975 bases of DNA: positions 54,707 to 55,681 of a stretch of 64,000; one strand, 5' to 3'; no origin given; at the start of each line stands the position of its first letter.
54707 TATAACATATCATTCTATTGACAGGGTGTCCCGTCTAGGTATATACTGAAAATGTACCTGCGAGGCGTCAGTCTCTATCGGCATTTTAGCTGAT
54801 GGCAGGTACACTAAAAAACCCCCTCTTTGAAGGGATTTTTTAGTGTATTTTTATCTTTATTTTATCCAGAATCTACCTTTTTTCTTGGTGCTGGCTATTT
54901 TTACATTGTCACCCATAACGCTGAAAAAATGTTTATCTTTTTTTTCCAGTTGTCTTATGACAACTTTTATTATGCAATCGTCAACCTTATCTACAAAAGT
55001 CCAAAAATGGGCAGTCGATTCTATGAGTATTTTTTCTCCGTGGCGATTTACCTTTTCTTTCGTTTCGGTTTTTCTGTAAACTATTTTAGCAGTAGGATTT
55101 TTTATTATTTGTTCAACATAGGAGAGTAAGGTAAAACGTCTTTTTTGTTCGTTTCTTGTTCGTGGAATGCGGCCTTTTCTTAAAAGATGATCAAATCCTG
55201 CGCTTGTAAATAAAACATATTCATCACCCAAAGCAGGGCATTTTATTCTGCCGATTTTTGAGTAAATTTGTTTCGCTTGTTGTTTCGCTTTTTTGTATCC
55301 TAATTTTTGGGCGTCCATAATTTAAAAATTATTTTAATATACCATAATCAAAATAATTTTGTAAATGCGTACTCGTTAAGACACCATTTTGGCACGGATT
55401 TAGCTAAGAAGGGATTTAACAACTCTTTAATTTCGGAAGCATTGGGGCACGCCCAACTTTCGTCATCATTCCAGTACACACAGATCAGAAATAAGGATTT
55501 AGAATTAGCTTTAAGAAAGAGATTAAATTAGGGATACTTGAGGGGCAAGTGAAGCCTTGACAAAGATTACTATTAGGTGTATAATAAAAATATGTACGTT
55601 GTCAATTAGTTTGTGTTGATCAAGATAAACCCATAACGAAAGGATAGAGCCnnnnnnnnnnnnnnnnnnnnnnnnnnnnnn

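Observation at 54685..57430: Insert after rplK: integrase remnant plus a GC-rich B12-binding radical-SAM gene driven by a consensus promoter, replacing the expected rplA position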

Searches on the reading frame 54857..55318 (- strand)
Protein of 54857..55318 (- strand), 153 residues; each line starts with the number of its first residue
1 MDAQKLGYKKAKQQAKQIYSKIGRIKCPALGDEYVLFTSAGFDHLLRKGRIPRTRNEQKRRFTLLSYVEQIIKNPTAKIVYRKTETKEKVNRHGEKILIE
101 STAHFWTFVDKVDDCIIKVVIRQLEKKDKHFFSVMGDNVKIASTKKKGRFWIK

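Call 7: search_protein_families(library=pfam, proteins=[window:54857-55318:-], max_evalue=0.01)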
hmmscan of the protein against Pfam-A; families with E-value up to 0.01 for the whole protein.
window:54857-55318:- (153 aa): 1 family
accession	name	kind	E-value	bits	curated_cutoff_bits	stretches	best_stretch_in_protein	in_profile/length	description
PF20750.3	PAP_NTPase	-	0.0016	18.8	27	1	46-139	26-117/194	Poly(A) polymerase nucleotidyltransferase domain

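Call 8: search_protein_families(library=ncbifam, proteins=[window:54857-55318:-], max_evalue=0.01)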
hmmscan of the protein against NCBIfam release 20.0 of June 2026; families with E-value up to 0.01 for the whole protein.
window:54857-55318:- (153 aa): 0 families

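Call 39: search_protein_families(library=padloc, proteins=[window:54857-55318:-], max_evalue=0.01)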
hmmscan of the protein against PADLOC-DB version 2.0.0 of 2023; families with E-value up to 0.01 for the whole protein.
window:54857-55318:- (153 aa): 0 families

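Call 40: search_protein_families(library=phrogs, proteins=[window:54857-55318:-], max_evalue=0.01)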
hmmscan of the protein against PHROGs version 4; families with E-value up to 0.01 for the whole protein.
window:54857-55318:- (153 aa): 0 families

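Call 41: find_homologous_proteins(query=window:54857-55318:-)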
Query window:54857-55318:- (153 aa): 156 proteins with E <= 0.001 among 163 candidates; the best 120 are listed.
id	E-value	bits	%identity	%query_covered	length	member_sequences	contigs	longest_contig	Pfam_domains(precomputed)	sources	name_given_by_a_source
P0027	1.2e-84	300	87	99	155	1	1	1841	PF18798.7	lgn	-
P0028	3.9e-84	298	90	95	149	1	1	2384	-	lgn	-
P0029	1.0e-83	297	90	95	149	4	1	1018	PF18798.7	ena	-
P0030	2.8e-83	295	91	95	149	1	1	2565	-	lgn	-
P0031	1.5e-81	290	84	100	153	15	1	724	-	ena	-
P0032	1.6e-81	289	85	99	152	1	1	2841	-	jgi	-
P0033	6.7e-81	287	89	95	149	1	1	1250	-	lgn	-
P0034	8.2e-81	287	88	95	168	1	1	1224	-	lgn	-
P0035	8.9e-81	287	84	99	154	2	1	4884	-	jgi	jgi:hypothetical protein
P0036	1.5e-80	286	86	98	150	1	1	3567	-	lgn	-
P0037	1.5e-80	286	88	95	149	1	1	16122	-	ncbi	-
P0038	3.1e-80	285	83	100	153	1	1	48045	-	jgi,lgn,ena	-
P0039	2.4e-79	282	81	99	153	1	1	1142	PF18798.7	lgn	-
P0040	4.1e-79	282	83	99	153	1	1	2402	-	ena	-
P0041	4.2e-79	282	88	93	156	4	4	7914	-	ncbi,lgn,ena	ncbi:MAG: hypothetical protein AAB925_02675 [Patescibacteria group bacterium]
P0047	7.1e-78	278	80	100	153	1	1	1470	PF18798.7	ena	-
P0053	5.2e-75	268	80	98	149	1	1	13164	PF18798.7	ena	-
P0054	9.5e-75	267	79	98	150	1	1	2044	PF18798.7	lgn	-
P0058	9.1e-68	245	74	96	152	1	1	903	PF18798.7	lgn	-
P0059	6.9e-67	242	71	96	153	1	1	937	PF18798.7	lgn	-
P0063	2.6e-63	230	68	95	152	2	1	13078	PF18798.7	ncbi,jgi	ncbi:MAG: hypothetical protein WC319_05720 [Candidatus Paceibacterota bacterium]|jgi:hypothetical pr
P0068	2.0e-61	224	68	95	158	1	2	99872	PF18798.7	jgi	jgi:hypothetical protein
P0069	3.7e-61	223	68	95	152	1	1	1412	PF18798.7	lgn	-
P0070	1.5e-60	221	68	95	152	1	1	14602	PF18798.7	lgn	-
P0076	5.4e-59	216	68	97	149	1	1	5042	PF18798.7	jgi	-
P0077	1.3e-58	215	66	96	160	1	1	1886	PF18798.7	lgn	-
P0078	4.1e-58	214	66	93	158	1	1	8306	PF18798.7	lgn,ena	-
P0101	3.3e-54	201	64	97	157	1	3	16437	PF18798.7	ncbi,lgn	-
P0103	4.9e-54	200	65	95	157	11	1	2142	PF18798.7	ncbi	-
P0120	5.8e-52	194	62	92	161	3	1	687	PF18798.7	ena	-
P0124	2.0e-51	192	62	93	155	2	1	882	PF18798.7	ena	-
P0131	4.4e-51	191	60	97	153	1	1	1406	PF18798.7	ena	-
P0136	8.2e-51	190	55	98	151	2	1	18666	PF18798.7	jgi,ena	-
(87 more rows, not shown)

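Call 42: find_encoding_contigs(protein=P0038, flank=6000, max_places=3)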
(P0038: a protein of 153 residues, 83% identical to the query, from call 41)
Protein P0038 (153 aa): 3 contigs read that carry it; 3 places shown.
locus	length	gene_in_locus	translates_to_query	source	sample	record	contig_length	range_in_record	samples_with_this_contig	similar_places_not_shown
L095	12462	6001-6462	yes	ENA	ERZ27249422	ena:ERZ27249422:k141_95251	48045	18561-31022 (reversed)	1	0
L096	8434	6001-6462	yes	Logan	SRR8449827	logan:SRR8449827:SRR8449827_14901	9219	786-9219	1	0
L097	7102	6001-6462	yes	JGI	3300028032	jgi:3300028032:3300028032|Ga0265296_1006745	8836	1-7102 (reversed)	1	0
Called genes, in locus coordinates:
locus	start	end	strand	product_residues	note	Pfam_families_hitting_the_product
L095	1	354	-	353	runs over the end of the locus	PF02646:RmuC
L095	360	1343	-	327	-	PF01699:Na_Ca_ex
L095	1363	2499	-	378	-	PF01490:Aa_trans, PF03222:Trp_Tyr_perm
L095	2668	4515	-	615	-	PF04851:ResIII, PF00270:DEAD (faint), PF06733:DEAD_2 (faint), PF13307:Helicase_C_2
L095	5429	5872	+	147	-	-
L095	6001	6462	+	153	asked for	-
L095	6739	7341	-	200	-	-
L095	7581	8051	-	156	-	PF08245:Mur_ligase_M (weak)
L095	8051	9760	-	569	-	PF03717:PBP_dimer, PF00905:Transpeptidase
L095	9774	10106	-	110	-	-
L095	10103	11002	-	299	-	PF01209:Ubie_methyltran (faint), PF01795:Methyltransf_5, PF13847:Methyltransf_31 (faint)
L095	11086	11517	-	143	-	PF02381:MraZ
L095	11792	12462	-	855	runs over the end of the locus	PF02861:Clp_N (weak), PF05673:DUF815 (faint), PF00004:AAA (weak), PF17871:AAA_lid_9, PF00004:AAA (weak), PF07724:AAA_2, PF07728:AAA_5 (weak), PF10431:ClpB_D2-small, +2 more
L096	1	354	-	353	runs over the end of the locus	PF02646:RmuC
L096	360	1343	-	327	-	PF01699:Na_Ca_ex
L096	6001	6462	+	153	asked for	-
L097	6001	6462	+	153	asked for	-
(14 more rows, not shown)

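Call 43: find_encoding_contigs(protein=P0068, flank=6000, max_places=3)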
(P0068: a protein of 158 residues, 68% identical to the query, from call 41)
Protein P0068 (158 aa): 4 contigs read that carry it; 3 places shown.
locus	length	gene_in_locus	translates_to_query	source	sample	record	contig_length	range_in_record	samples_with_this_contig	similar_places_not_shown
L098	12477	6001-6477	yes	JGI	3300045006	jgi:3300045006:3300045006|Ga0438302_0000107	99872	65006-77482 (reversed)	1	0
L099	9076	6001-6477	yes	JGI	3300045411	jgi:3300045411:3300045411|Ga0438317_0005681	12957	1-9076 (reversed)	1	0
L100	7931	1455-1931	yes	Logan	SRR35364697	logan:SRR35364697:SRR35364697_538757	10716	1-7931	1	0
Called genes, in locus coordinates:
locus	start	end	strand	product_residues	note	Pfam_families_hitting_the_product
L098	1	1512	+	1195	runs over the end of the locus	PF04997:RNA_pol_Rpb1_1, PF00623:RNA_pol_Rpb1_2, PF04983:RNA_pol_Rpb1_3, PF05000:RNA_pol_Rpb1_4, PF04998:RNA_pol_Rpb1_5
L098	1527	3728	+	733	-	PF17854:FtsK_alpha, PF01580:FtsK_SpoIIIE, PF09397:FtsK_gamma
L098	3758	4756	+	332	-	PF06745:ATPase (faint), PF00154:RecA_N, PF08423:Rad51, PF21096:RecA_C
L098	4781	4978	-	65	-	PF01084:Ribosomal_S18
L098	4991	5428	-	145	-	PF00436:SSB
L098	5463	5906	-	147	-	PF01250:Ribosomal_S6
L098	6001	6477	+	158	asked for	PF18798:LPD3 (weak)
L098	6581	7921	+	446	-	PF02878:PGM_PMM_I, PF02879:PGM_PMM_II, PF02880:PGM_PMM_III, PF00408:PGM_PMM_IV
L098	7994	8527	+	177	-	-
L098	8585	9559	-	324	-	PF00579:tRNA-synt_1b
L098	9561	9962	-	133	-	PF00293:NUDIX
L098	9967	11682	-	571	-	PF00753:Lactamase_B, PF23023:Anti-Pycsar_Apyc1 (faint), PF12706:Lactamase_B_2, PF22505:RNase_J_b_CASP, PF07521:RMMBL (weak), PF17770:RNase_J_C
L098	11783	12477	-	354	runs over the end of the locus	PF00106:adh_short (weak), PF01073:3Beta_HSD, PF01370:Epimerase, PF02719:Polysacc_synt_2, PF04321:RmlD_sub_bind, PF07993:NAD_binding_4, PF08659:KR (faint), PF16363:GDP_Man_Dehyd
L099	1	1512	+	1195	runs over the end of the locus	PF04997:RNA_pol_Rpb1_1, PF00623:RNA_pol_Rpb1_2, PF04983:RNA_pol_Rpb1_3, PF05000:RNA_pol_Rpb1_4, PF04998:RNA_pol_Rpb1_5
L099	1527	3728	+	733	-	PF17854:FtsK_alpha, PF01580:FtsK_SpoIIIE, PF09397:FtsK_gamma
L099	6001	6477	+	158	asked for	PF18798:LPD3 (weak)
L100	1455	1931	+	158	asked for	PF18798:LPD3 (weak)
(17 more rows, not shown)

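Call 44: find_related_loci(query=window:54857-55318:-, collection=viral_contigs, flank=6000)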
Query window:54857-55318:- (153 aa) in viral_contigs; peptide patterns used: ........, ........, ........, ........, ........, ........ (x = any residue, [..] = any of these).
11 stretches matched a pattern, but none encodes a relative of the query by tblastn (E <= 1e-3).

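Call 51: find_related_loci(query=A5, collection=metagenome_contigs, flank=3000)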
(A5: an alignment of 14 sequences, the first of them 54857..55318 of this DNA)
Query A5 (153 aa) in metagenome_contigs; peptide patterns used: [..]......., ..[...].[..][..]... (x = any residue, [..] = any of these).
318 stretches matched a pattern; 81 encode a relative of the query (tblastn E <= 1e-3); the best 80 are kept; 80 distinct loci.
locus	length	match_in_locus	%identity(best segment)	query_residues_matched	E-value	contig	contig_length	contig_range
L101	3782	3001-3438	92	1-146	5e-91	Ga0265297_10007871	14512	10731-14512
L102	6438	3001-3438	88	1-146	2e-87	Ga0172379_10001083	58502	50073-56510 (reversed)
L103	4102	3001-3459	83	1-153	1e-86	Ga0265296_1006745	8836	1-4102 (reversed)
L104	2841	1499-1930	86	1-144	4e-86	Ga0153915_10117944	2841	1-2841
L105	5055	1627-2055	88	1-143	3e-84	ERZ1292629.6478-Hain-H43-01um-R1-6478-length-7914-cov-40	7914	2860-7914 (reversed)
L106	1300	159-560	90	1-134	2e-86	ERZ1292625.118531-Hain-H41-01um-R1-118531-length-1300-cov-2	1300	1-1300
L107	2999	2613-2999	89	1-129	1e-77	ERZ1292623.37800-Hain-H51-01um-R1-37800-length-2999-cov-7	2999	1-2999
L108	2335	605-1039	72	1-145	1e-75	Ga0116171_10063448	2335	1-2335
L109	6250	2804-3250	67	1-149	3e-65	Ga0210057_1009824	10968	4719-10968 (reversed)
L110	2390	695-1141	67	1-149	4e-66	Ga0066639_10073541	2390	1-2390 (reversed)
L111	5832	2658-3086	66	1-142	3e-62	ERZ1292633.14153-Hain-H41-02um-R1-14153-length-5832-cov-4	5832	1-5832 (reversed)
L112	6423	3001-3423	64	1-141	3e-61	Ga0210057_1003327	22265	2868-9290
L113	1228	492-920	64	1-143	2e-64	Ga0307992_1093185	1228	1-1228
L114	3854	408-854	60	1-149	1e-59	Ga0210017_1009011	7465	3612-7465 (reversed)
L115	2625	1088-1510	64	1-141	5e-60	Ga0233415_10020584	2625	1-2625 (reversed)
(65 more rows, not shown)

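Call 76: search_protein_families(library=pfam, alignment_id=A10, max_evalue=0.01)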
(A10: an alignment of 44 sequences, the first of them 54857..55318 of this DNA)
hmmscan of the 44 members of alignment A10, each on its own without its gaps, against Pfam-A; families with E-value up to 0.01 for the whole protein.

A. member 1, window:54857-55318:- (153 aa): 1 family
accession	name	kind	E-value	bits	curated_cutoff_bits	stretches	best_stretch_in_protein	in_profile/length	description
PF20750.3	PAP_NTPase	-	0.0016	18.8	27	1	46-139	26-117/194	Poly(A) polymerase nucleotidyltransferase domain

B. families by the number of members that match (of 44 scanned): 3 families
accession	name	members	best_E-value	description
PF18798.6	LPD3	24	1.4e-06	Large polyvalent protein-associated domain 3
PF18810.6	PBECR2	4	0.00011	phage-Barnase-EndoU-ColicinE5/D-RelE like nuclease2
PF20750.3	PAP_NTPase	2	0.0016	Poly(A) polymerase nucleotidyltransferase domain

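Call 80: predict_structure(alignment_id=A10)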
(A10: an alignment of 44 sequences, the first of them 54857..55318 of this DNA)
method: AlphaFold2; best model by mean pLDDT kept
length: 153 residues; sequences in the alignment: 44
mean_pLDDT: 85.9   pTM: 0.78
mean pLDDT of the five models: 85.9, 85.5, 85.1, 84.5, 83.2
residues with pLDDT >= 90: 95; 70-90: 32; 50-70: 20; < 50: 6
segments of 3 or more residues with pLDDT < 50: 151-153
pLDDT, mean of each block of 10 residues (from residue 1): 89 96 96 94 84 90 96 95 74 59 92 94 92 93 58 41
secondary structure, 60 per line:
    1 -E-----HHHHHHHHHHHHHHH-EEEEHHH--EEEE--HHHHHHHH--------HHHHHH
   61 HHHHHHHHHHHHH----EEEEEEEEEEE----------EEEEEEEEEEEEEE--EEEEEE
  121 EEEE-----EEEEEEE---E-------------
elements in order: H8-22 E24-27 E33-36 H39-46 H55-73 E78-88 E99-112 E115-124 E130-136

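Call 109: search_solved_structures(query=A10, max_evalue=10)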
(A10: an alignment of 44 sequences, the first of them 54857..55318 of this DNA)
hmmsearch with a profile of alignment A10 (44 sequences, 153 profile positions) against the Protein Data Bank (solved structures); distinct sequences matched with E-value up to 10: 1.
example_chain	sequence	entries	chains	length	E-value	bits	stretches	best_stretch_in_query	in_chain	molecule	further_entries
6jbx_A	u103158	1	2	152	0.24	14.4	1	40-68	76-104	Fatty acid biosynthesis transcriptional regulator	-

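Call 110: fold_search(model_id=the predicted structure, library=viral)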
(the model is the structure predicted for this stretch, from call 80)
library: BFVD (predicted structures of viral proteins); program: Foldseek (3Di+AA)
matches with E <= 10: 877; with E <= 0.001: 0
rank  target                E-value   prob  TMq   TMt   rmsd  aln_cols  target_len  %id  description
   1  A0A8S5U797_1          5.5e-03  1.00  0.50  0.09   8.9       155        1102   11  Large polyvalent protein-associated domain 3 (Fragment) [Podoviridae sp. ctngc57]
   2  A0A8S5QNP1            8.4e-03  1.00  0.47  0.38   6.2       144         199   23  Large polyvalent protein-associated domain 3 [Siphoviridae sp. ctJ3t72]
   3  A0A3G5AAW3            1.0e-02  0.51  0.22  0.16  20.6       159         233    9  Uncharacterized protein [Hyperionvirus sp.]
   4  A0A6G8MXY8            5.4e-02  0.33  0.19  0.34   8.1        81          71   12  Uncharacterized protein [Cedratvirus kamchatka]
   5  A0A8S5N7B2            9.9e-02  0.57  0.24  0.22   7.1        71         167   20  Uncharacterized protein [Myoviridae sp. ctlHW5]
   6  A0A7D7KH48            1.1e-01  0.75  0.23  0.07  12.8        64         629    3  Uncharacterized protein [Alteromonas phage ZP6]
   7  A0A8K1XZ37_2          1.2e-01  0.30  0.19  0.03  12.5        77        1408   17  (no name in the UniProt tables at hand)
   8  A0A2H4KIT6            1.3e-01  0.41  0.21  0.27   6.1        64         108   19  (no name in the UniProt tables at hand)
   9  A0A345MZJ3            1.4e-01  0.33  0.17  0.09  15.7        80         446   10  (no name in the UniProt tables at hand)
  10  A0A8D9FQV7            1.5e-01  0.16  0.19  0.23  12.4       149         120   10  Uncharacterized protein [uncultured marine phage]
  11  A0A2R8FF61            1.6e-01  0.16  0.22  0.18  13.7       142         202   13  F-box domain-containing protein [Brazilian cedratvirus IHUMI]
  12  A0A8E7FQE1            1.9e-01  0.33  0.24  0.26  19.1        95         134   10  (no name in the UniProt tables at hand)
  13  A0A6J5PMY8            1.9e-01  0.09  0.13  0.16  13.2       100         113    9  Uncharacterized protein [uncultured Caudovirales phage]
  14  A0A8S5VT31            2.0e-01  0.77  0.23  0.33   5.4        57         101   16  (no name in the UniProt tables at hand)
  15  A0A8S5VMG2            2.2e-01  0.33  0.22  0.17  11.9       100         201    8  (no name in the UniProt tables at hand)
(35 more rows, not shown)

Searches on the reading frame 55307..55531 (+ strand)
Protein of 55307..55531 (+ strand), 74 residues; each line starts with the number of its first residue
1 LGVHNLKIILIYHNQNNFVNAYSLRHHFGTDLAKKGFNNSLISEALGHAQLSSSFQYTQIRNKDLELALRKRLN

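Call 7: search_protein_families(library=pfam, proteins=[window:55307-55531:+], max_evalue=0.01)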
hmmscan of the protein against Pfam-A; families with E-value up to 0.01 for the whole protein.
window:55307-55531:+ (74 aa): 1 family
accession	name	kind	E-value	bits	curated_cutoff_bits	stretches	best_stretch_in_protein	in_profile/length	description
PF00589.27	Phage_integrase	-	1.5e-07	31.8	27.1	1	17-61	125-169/172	Phage integrase family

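Call 8: search_protein_families(library=ncbifam, proteins=[window:55307-55531:+], max_evalue=0.01)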
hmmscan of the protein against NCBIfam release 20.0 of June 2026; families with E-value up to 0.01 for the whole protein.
window:55307-55531:+ (74 aa): 10 families
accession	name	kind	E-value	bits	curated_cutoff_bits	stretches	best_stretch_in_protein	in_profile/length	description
NF040815.2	recomb_XerA_Arch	equivalog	1.4e-07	31.4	220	1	19-66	213-260/263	site-specific tyrosine recombinase/integron integrase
TIGR02225.1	recomb_XerD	equivalog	7e-07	28.9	329.6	1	12-69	226-283/290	site-specific tyrosine recombinase XerD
TIGR02224.1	recomb_XerC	equivalog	1.4e-06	27.9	335.15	1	13-66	230-283/295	tyrosine recombinase XerC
NF003462.0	PRK05084.1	equivalog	4.6e-06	25.6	267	1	20-71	304-355/360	tyrosine recombinase XerS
NF040693.1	recomb_GmtY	equivalog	1.1e-05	24.9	340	1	21-66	393-438/441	gamma-mobile-trio recombinase GmtY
NF001399.0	PRK00283.1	subfamily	2.4e-05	23.8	279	1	17-67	240-290/300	tyrosine recombinase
NF041502.1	integrase_1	equivalog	0.00015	20.7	350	1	19-61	319-361/484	site-specific integrase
TIGR02249.1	integrase_gron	subfamily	0.00018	21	265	1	18-64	258-304/315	integron integrase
NF007371.0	PRK09871.1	subfamily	0.0026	17.3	222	1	21-59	135-173/198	tyrosine-type DNA invertase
NF011946.0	PRK15417.1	equivalog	0.0044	16.2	435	1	21-61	276-316/337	integron integrase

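Call 40: search_protein_families(library=phrogs, proteins=[window:55307-55531:+], max_evalue=0.01)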
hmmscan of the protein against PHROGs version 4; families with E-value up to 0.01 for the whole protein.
window:55307-55531:+ (74 aa): 6 families
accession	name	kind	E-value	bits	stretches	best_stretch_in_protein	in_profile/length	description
phrog_216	-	integration and excision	2e-09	38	1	19-70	182-234/301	integrase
phrog_1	-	integration and excision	7.4e-06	26.5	1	19-71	393-446/611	integrase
phrog_9208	-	integration and excision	4.7e-05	24.4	1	12-62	181-231/241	integrase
phrog_7269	-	integration and excision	0.0026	18.7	1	21-69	30-78/89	integrase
phrog_7685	-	integration and excision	0.0039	17.8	1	14-58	176-221/240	integrase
phrog_24775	-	unknown function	0.0061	17.7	1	19-52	28-61/101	-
